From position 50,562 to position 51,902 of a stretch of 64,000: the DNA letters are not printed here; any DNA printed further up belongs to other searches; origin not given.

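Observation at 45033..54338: Plus-strand glycosylation island: GT26 + GT4 + three tandem paralogous GT4 genes (shared PVPPP N-termini) + glgA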

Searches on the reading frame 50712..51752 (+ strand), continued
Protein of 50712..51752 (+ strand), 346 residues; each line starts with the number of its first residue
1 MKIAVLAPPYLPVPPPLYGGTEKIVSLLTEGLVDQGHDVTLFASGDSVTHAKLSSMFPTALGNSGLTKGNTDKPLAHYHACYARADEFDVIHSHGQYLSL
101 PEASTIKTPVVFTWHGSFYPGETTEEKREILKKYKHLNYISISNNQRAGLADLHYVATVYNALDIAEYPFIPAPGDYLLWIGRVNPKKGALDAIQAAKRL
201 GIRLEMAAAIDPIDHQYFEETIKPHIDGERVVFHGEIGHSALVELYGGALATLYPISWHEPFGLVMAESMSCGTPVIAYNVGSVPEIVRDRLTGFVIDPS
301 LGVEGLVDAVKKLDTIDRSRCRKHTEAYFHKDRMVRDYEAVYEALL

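Call 55: search_protein_families(library=pfam, proteins=[L009:5633-6217:+, L009:6214-7323:+, L009:7320-8846:-, L009:8831-9985:+, L009:11072-12538:+, L009:12548-13603:+, L003:5365-6993:-, L003:8115-8579:+, L003:8844-9422:+, L003:9431-9943:+], max_evalue=0.001)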
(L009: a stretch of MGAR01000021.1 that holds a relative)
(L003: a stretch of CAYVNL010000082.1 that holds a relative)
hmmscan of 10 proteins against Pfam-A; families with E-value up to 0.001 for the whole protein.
L009:5633-6217:+ (194 aa): 1 family
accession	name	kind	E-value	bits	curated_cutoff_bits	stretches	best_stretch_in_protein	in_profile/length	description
PF01195.25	Pept_tRNA_hydro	-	1.2e-50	172.4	27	1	6-185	2-165/183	Peptidyl-tRNA hydrolase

L009:6214-7323:+ (369 aa): 2 families
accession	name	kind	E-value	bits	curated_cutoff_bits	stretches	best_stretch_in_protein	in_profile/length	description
PF03727.22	Hexokinase_2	-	3.4e-14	53.2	24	2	206-265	32-96/242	Hexokinase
PF00349.27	Hexokinase_1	-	0.00061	20.1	24.3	0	111-180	132-198/201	Hexokinase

L009:7320-8846:- (508 aa): 1 family
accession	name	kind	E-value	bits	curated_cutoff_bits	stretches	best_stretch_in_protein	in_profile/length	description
PF01204.24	Trehalase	-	3.2e-41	142.2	21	2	265-499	289-510/512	Trehalase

L009:8831-9985:+ (384 aa): 0 families

L009:11072-12538:+ (488 aa): 1 family
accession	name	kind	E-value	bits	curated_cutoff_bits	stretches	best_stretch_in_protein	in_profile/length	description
PF00982.27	Glyco_transf_20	-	3.7e-115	385.8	32.5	1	23-484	4-470/473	Glycosyltransferase family 20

L009:12548-13603:+ (351 aa): 2 families
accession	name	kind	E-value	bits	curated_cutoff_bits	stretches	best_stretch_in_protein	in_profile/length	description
PF01636.29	APH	-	5.6e-08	33.3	23.2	1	88-290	36-229/239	Phosphotransferase enzyme family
PF01633.27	Choline_kinase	-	0.00059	19.7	29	0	179-274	112-205/300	Choline/ethanolamine kinase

L003:5365-6993:- (542 aa): 3 families
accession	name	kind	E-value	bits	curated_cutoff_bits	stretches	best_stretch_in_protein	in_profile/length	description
PF16199.10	Radical_SAM_C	-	1.1e-18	67.5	31.9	1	314-392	1-82/85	Radical_SAM C-terminal domain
PF04055.27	Radical_SAM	-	1.2e-15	58.6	29.5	1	112-304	7-164/166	Radical SAM superfamily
PF13673.13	Acetyltransf_10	-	0.00021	21.7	23.6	0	487-532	63-109/128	Acetyltransferase (GNAT) domain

L003:8115-8579:+ (154 aa): 2 families
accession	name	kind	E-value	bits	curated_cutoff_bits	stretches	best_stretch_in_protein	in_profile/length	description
PF01272.25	GreA_GreB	-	1.2e-19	70.5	26.9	1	80-151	3-77/77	Transcription elongation factor, GreA/GreB, C-term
PF03449.20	GreA_GreB_N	-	9.6e-06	26.2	24.5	1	7-73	2-69/71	Transcription elongation factor, N-terminal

L003:8844-9422:+ (192 aa): 1 family
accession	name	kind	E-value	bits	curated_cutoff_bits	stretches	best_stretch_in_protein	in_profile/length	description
PF07690.21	MFS_1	-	2.9e-12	46.6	33.4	1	16-182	6-167/347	Major Facilitator Superfamily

L003:9431-9943:+ (170 aa): 2 families
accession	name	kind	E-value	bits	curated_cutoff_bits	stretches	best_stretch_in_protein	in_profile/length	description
PF00924.24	MS_channel_2nd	-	4.8e-14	52.6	20.2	1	103-160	1-58/68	Mechanosensitive ion channel, beta-domain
PF21088.3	MS_channel_1st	-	5e-10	39.6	23.1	1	64-101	4-41/42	Mechanosensitive ion channel, transmembrane helices 2/3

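Call 56: search_protein_families(library=pfam, proteins=[L059:6076-7647:+, L059:8015-9889:+, L059:11056-12345:+, L059:12531-13202:+, L038:8827-9855:-, L038:11502-12542:-, L038:7192-8715:-, L004:11073-12560:+, L011:11270-12688:+, L005:8636-9901:-], max_evalue=0.001)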
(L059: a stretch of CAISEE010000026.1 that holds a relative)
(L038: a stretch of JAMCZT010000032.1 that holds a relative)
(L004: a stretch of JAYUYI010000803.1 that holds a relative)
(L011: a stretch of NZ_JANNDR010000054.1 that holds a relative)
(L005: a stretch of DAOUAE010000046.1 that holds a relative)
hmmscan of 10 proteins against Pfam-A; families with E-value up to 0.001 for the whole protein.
L059:6076-7647:+ (523 aa): 2 families
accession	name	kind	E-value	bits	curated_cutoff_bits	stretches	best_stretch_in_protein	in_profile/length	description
PF16576.10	HlyD_D23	-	4.7e-15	55.9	30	1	319-449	78-212/214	Barrel-sandwich domain of CusB or HlyD membrane-fusion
PF13437.12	HlyD_3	-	2.9e-11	44.5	22.2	1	346-440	2-95/106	HlyD family secretion protein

L059:8015-9889:+ (624 aa): 7 families
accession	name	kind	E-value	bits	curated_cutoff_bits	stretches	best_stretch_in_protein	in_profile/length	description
PF00009.33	GTP_EFTU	-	3.9e-54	183.5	26.5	1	34-220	2-187/188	Elongation factor Tu GTP binding domain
PF21018.2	BipA_C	-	1.2e-39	134.9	23.8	1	508-615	2-109/110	TypA/BipA C-terminal domain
PF00679.30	EFG_C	-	2.2e-17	63.3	27.9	1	420-505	2-88/89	Elongation factor G C-terminus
PF03144.31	GTP_EFTU_D2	-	6e-10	39.9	30.3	1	244-313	1-72/73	Elongation factor Tu domain 2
PF01926.29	MMR_HSR1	-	3.3e-07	30.8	21.9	1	38-154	2-113/113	50S ribosome-binding GTPase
PF22042.2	EF-G_D2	-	3.5e-06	27.5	27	1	237-314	9-82/84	Elongation factor G domain 2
PF02421.24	FeoB_N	-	0.00023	21.2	27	1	77-170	31-130/156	Ferrous iron transport protein B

L059:11056-12345:+ (429 aa): 3 families
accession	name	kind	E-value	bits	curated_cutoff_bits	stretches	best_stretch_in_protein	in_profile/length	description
PF22422.2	MGH1-like_GH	-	6.3e-13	49.5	27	1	127-411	68-351/356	Mannosylglycerate hydrolase MGH1-like glycoside hydrolase domain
PF06202.20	GDE_C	-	1e-09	38.3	21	1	113-419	70-366/367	Amylo-alpha-1,6-glucosidase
PF12899.13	Glyco_hydro_100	-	5.5e-05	22.5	23.6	0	338-422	352-429/435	Alkaline and neutral invertase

L059:12531-13202:+ (223 aa): 0 families

L038:8827-9855:- (342 aa): 1 family
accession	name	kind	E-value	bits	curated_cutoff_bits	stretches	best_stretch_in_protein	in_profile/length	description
PF01522.26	Polysacc_deac_1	-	1.5e-29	102.9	23.1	1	180-302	6-123/124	Polysaccharide deacetylase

L038:11502-12542:- (346 aa): 1 family
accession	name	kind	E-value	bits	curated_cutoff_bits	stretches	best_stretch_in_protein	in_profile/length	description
PF01594.21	AI-2E_transport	-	2.4e-63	214.7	34.3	1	11-338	5-323/327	AI-2E family transporter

L038:7192-8715:- (507 aa): 11 families
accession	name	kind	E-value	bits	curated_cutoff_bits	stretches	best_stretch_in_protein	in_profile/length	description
PF01078.27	Mg_chelatase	-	2.5e-94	314.9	20.3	1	192-398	1-206/207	Magnesium chelatase, subunit ChlI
PF13541.12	ChlI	-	5.2e-46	155.9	27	1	20-142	1-121/121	Subunit ChlI of Mg-chelatase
PF13335.12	Mg_chelatase_C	-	3.2e-32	111.4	26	1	408-503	2-94/94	Magnesium chelatase, subunit ChlI C-terminal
PF07728.20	AAA_5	-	1.6e-09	38.3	22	1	215-352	1-125/139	AAA domain (dynein-related subfamily)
PF00493.29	MCM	-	2.8e-07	30.3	23.3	1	291-388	114-201/224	MCM P-loop domain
PF00158.32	Sigma54_activat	-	4.6e-06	26.8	20.2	0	285-348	80-141/168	Sigma-54 interaction domain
PF05496.18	RuvB_N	-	3.7e-05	24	27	0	193-235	6-55/159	Holliday junction DNA helicase RuvB P-loop domain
PF20030.5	bpMoxR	-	0.00011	21.8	27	0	199-243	17-61/205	MoxR domain in the MoxR-vWA-beta-propeller ternary systems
PF13191.12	AAA_16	-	0.00027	21.9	32.6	1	203-239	13-51/167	AAA ATPase domain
PF05362.19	Lon_C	-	0.00036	20.6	21.1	0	45-164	73-199/205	Lon protease (S16) C-terminal proteolytic domain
PF00004.35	AAA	-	0.00059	20.7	21.2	0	216-242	1-26/131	ATPase family associated with various cellular activities (AAA)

L004:11073-12560:+ (495 aa): 6 families
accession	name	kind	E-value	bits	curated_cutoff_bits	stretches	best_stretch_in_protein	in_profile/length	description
PF00534.26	Glycos_transf_1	-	6.4e-46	156.5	26.4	1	231-421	2-165/172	Glycosyl transferases group 1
PF13692.12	Glyco_trans_1_4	-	1.4e-36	126.3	27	1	245-410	2-142/142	Glycosyl transferases group 1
PF13579.12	Glyco_trans_4_4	-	9.1e-26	91.5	29.7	1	49-220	2-158/158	Glycosyl transferase 4-like domain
PF13439.12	Glyco_transf_4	-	3.6e-21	76.4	28.5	1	48-224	2-169/170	Glycosyltransferase Family 4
PF20706.3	GT4-conflict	-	1.3e-20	74.2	26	1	150-438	108-385/385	Family 4 Glycosyltransferase in conflict systems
PF13524.12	Glyco_trans_1_2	-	4.3e-05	23.9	25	1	330-438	32-142/144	Glycosyl transferase-like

L011:11270-12688:+ (472 aa): 7 families
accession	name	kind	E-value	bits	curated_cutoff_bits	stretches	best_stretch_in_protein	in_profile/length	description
PF00534.26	Glycos_transf_1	-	1.9e-44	151.7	26.4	1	238-419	2-169/172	Glycosyl transferases group 1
PF13692.12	Glyco_trans_1_4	-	4.7e-36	124.6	27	1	251-408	1-142/142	Glycosyl transferases group 1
PF13579.12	Glyco_trans_4_4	-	3.6e-29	102.6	29.7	1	55-227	1-158/158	Glycosyl transferase 4-like domain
PF20706.3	GT4-conflict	-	9.9e-26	91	26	1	55-435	12-384/385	Family 4 Glycosyltransferase in conflict systems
PF13439.12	Glyco_transf_4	-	2e-25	90.2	28.5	1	55-231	2-169/170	Glycosyltransferase Family 4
PF13524.12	Glyco_trans_1_2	-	5.1e-07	30.2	25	1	324-436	28-142/144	Glycosyl transferase-like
PF00982.27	Glyco_transf_20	-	0.00015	21.1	32.5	1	216-418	234-449/473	Glycosyltransferase family 20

L005:8636-9901:- (421 aa): 5 families
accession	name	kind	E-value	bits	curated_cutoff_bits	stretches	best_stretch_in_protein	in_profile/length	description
PF21269.3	TreT_GT1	-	5.4e-51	172.5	27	1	41-188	1-144/144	Trehalose synthase, N-terminal domain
PF00534.26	Glycos_transf_1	-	2.5e-18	66.6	26.4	1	225-392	9-171/172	Glycosyl transferases group 1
PF13692.12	Glyco_trans_1_4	-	2.3e-12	47.8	27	1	232-364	2-125/142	Glycosyl transferases group 1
PF13524.12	Glyco_trans_1_2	-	1.4e-06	28.8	25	1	261-401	13-136/144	Glycosyl transferase-like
PF20706.3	GT4-conflict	-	8.9e-05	22.1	26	1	263-346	233-312/385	Family 4 Glycosyltransferase in conflict systems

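Call 61: search_protein_families(library=ncbifam, proteins=[L019:11033-13270:+, L064:5726-7906:+, L024:14360-15505:-, L059:11056-12345:+, L009:12548-13603:+, L024:12333-13301:+, L004:11073-12560:+, L011:11270-12688:+, L083:6644-7348:+], max_evalue=0.00001)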
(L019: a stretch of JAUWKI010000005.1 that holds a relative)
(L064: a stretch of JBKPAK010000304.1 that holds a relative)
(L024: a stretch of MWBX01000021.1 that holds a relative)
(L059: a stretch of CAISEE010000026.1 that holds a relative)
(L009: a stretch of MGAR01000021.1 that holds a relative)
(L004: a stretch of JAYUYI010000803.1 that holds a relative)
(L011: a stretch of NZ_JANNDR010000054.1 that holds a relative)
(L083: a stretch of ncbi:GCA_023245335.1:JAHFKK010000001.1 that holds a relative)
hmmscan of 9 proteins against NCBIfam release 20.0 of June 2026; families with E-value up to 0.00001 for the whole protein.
L019:11033-13270:+ (745 aa): 1 family
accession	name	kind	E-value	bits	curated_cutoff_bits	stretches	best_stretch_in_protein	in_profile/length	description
TIGR01561.1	gde_arch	hypoth_equivalog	1.3e-11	44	364.15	1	370-603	319-559/569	putative glycogen debranching enzyme, archaeal type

L064:5726-7906:+ (726 aa): 0 families

L024:14360-15505:- (381 aa): 0 families

L059:11056-12345:+ (429 aa): 1 family
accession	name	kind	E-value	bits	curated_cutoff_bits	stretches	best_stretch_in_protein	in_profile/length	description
NF007525.0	PRK10137.1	equivalog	5.4e-06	24.8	625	0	309-380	676-746/790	alpha-glucosidase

L009:12548-13603:+ (351 aa): 0 families

L024:12333-13301:+ (322 aa): 3 families
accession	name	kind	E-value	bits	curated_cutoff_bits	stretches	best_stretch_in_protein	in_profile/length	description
NF041256.1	GntI_guanitoxin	equivalog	4.7e-08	32.7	357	1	192-269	162-239/282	guanitoxin biosynthesis pre-guanitoxin N-oxide kinase GntI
NF033068.1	APH_3p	equivalog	2.4e-07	30.6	205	1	96-255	66-229/255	APH(3') family aminoglycoside O-phosphotransferase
TIGR02721.1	ycfN_thiK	equivalog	2.5e-06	26.8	299.45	1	204-269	146-209/256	thiamine kinase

L004:11073-12560:+ (495 aa): 45 families (the best 25 are shown)
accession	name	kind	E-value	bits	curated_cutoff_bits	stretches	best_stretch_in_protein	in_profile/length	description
TIGR03449.1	mycothiol_MshA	equivalog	1e-81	274.9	462.5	1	29-446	2-404/406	D-inositol-3-phosphate glycosyltransferase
TIGR02149.1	glgA_Coryne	subfamily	7.3e-34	117.5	302.4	1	128-445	83-390/391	glycogen synthase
TIGR02472.1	sucr_P_syn_N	equivalog_domain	3e-33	115.3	576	1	46-433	24-429/439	sucrose-phosphate synthase, putative, glycosyltransferase domain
TIGR04047.1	MSMEG_0565_glyc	hypoth_equivalog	2.9e-31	108.9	259.85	1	52-444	16-373/373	MSMEG_0565 family glycosyltransferase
TIGR03999.1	thiol_BshA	equivalog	5.4e-31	107.8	273.7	1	293-446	230-374/375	N-acetyl-alpha-D-glucosaminyl L-malate synthase BshA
NF041876.1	EPS_EpsE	equivalog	3.1e-29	102.4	400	1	159-436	133-387/389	exopolysaccharide biosynthesis GT4 family glycosyltransferase EpsE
TIGR03088.1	stp2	hypoth_equivalog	3.4e-29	102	409.05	1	230-446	180-374/374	TIGR03088 family PEP-CTERM/XrtA system glycosyltransferase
NF047684.1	TeichurnBiosyTuaC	equivalog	5.1e-26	91.5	550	2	314-446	259-390/391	teichuronic acid biosynthesis protein TuaC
NF053787.1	GlcN_PG_synth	equivalog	6.2e-26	91.1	480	1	335-446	252-360/361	N-acetylglucosaminyl phosphatidylglycerol synthase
NF012028.0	PRK15484.1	subfamily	2.3e-25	89.5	618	1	209-440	158-373/380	lipopolysaccharide N-acetylglucosaminyltransferase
TIGR04063.1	stp3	hypoth_equivalog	4e-25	88.5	442.05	1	186-446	154-396/397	TIGR04063 family PEP-CTERM/XrtA system glycosyltransferase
NF038295.1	EPS_HpsP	equivalog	8.9e-24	84.2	550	1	182-445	147-387/388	hormogonium polysaccharide biosynthesis glycosyltransferase HpsP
TIGR04157.1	glyco_rSAM_CFB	subfamily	2.9e-21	75.9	400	2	317-438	273-402/406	TIGR04157 family glycosyltransferase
TIGR02095.1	glgA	subfamily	4.2e-20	71.9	328.45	1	235-445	283-477/477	glycogen/starch synthase, ADP-glucose type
NF038298.1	EPS_HpsO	equivalog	3.2e-19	69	575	2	311-445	242-387/388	hormogonium polysaccharide biosynthesis glycosyltransferase HpsO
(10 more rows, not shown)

L011:11270-12688:+ (472 aa): 46 families (the best 25 are shown)
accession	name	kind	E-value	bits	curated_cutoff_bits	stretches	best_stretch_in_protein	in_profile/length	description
TIGR03449.1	mycothiol_MshA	equivalog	3.6e-92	309.4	462.5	1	36-444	2-404/406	D-inositol-3-phosphate glycosyltransferase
TIGR02472.1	sucr_P_syn_N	equivalog_domain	1.7e-44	152.4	576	1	46-430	16-428/439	sucrose-phosphate synthase, putative, glycosyltransferase domain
TIGR02149.1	glgA_Coryne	subfamily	7.3e-41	140.6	302.4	1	126-443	76-390/391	glycogen synthase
TIGR03999.1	thiol_BshA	equivalog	1.2e-36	126.5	273.7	1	54-444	11-374/375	N-acetyl-alpha-D-glucosaminyl L-malate synthase BshA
NF038295.1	EPS_HpsP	equivalog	9.2e-32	110.5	550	1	55-444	14-388/388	hormogonium polysaccharide biosynthesis glycosyltransferase HpsP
TIGR04047.1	MSMEG_0565_glyc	hypoth_equivalog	1.1e-31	110.3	259.85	1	59-441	16-372/373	MSMEG_0565 family glycosyltransferase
NF053787.1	GlcN_PG_synth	equivalog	1.4e-31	109.7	480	1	144-444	92-360/361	N-acetylglucosaminyl phosphatidylglycerol synthase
NF041876.1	EPS_EpsE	equivalog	5.4e-31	108.2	400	1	218-433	185-386/389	exopolysaccharide biosynthesis GT4 family glycosyltransferase EpsE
TIGR03088.1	stp2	hypoth_equivalog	3.6e-30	105.2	409.05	1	220-444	161-374/374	TIGR03088 family PEP-CTERM/XrtA system glycosyltransferase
TIGR04063.1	stp3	hypoth_equivalog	1e-29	103.7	442.05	1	69-444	28-396/397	TIGR04063 family PEP-CTERM/XrtA system glycosyltransferase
NF012028.0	PRK15484.1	subfamily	1.2e-29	103.6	618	1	218-437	160-372/380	lipopolysaccharide N-acetylglucosaminyltransferase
NF047684.1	TeichurnBiosyTuaC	equivalog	2e-28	99.4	550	1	137-444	110-390/391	teichuronic acid biosynthesis protein TuaC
TIGR02095.1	glgA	subfamily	9.3e-23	80.6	328.45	1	238-443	279-477/477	glycogen/starch synthase, ADP-glucose type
NF038298.1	EPS_HpsO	equivalog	4.2e-22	78.5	575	1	190-444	140-388/388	hormogonium polysaccharide biosynthesis glycosyltransferase HpsO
TIGR04157.1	glyco_rSAM_CFB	subfamily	5.4e-22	78.3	400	1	186-440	159-406/406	TIGR04157 family glycosyltransferase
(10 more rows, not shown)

L083:6644-7348:+ (234 aa): 2 families
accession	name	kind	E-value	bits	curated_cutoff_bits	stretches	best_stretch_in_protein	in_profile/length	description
NF003842.0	PRK05421.1-4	equivalog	1.2e-13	51.1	144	1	2-229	31-254/259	endonuclease/exonuclease/phosphatase family protein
TIGR00633.1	xth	equivalog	1.2e-06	28.2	99.05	0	4-159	2-156/255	exodeoxyribonuclease III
